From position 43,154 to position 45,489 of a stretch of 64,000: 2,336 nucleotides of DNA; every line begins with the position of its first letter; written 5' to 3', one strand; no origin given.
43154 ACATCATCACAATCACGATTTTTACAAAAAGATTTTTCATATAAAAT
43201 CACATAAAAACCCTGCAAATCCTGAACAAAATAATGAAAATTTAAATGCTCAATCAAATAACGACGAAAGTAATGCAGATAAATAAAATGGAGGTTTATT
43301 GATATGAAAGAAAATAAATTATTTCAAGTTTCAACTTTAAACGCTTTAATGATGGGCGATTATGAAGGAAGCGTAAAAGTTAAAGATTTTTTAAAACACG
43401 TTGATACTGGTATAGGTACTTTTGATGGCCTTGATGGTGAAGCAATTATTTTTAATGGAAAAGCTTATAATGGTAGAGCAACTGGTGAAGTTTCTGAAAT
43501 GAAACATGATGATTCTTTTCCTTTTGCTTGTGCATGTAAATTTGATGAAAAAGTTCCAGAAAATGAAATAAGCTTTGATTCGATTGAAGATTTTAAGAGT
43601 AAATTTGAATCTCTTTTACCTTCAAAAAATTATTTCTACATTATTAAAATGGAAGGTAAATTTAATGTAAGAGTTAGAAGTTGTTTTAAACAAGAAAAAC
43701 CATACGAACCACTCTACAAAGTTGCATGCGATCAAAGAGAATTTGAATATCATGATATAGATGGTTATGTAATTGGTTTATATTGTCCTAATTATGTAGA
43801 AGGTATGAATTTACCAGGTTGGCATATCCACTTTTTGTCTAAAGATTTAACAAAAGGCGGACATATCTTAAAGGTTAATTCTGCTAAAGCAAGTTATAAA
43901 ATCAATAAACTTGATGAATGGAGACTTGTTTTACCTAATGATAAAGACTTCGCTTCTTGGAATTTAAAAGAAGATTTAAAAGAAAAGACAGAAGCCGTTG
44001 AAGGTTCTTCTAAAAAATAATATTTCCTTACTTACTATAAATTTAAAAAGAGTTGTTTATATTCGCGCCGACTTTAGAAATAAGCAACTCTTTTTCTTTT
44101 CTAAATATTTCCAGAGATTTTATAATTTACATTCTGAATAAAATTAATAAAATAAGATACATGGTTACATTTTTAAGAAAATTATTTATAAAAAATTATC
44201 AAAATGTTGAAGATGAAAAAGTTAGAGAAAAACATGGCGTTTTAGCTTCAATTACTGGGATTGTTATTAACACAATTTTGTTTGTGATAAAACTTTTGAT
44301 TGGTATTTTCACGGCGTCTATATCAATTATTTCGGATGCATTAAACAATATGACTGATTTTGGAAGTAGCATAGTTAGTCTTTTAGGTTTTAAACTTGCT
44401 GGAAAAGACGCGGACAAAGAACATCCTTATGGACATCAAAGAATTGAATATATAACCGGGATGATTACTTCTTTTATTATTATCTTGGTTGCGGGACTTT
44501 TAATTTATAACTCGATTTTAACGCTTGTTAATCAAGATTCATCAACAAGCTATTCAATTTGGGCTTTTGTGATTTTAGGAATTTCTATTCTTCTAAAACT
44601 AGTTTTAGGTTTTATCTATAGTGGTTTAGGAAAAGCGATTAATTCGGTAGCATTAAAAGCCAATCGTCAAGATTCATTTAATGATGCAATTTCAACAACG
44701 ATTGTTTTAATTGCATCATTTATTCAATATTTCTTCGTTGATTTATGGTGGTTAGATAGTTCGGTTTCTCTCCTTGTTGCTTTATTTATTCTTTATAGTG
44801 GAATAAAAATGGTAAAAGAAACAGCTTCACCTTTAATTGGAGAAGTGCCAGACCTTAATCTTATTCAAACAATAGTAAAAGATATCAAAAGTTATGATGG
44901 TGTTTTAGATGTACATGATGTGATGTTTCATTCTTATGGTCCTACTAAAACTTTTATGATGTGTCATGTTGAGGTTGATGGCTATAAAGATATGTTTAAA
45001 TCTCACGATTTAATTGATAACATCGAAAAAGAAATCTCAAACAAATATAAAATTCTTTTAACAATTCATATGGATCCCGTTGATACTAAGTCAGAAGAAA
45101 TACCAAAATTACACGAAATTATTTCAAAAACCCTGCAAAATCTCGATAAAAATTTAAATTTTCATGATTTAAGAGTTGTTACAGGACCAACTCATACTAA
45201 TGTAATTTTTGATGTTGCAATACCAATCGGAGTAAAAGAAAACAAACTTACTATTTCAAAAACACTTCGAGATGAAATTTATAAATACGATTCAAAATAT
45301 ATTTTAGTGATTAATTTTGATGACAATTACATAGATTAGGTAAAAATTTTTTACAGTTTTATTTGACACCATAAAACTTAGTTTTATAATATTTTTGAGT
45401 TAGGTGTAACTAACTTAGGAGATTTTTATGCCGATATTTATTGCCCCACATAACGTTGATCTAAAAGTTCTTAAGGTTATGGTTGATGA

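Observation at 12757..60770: Dispersed, single-orientation family of ~40-bp A-tract repeats with a TTCC(W)GGAA / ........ core, tandemly arrayed in at least ten intergenic regions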

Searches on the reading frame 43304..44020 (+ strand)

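Call 19: search_protein_families(library=pfam, proteins=[window:43304-44020:+])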
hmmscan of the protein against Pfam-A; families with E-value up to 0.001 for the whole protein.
window:43304-44020:+ (238 aa): 1 family
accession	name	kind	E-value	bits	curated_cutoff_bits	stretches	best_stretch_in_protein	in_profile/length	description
PF03306.18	AAL_decarboxy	-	6.3e-71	238.6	25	1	6-222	1-218/219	Alpha-acetolactate decarboxylase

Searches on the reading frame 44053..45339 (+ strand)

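Call 19: search_protein_families(library=pfam, proteins=[window:44053-45339:+])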
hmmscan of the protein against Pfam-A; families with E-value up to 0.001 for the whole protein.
window:44053-45339:+ (428 aa): 2 families
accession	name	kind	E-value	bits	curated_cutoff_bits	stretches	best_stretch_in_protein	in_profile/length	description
PF01545.26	Cation_efflux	-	8.5e-43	146.9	26.6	1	67-261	2-197/198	Cation efflux family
PF16916.11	ZT_dimer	-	1.4e-17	63.9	26.7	1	270-342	5-77/78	Dimerisation domain of Zinc Transporter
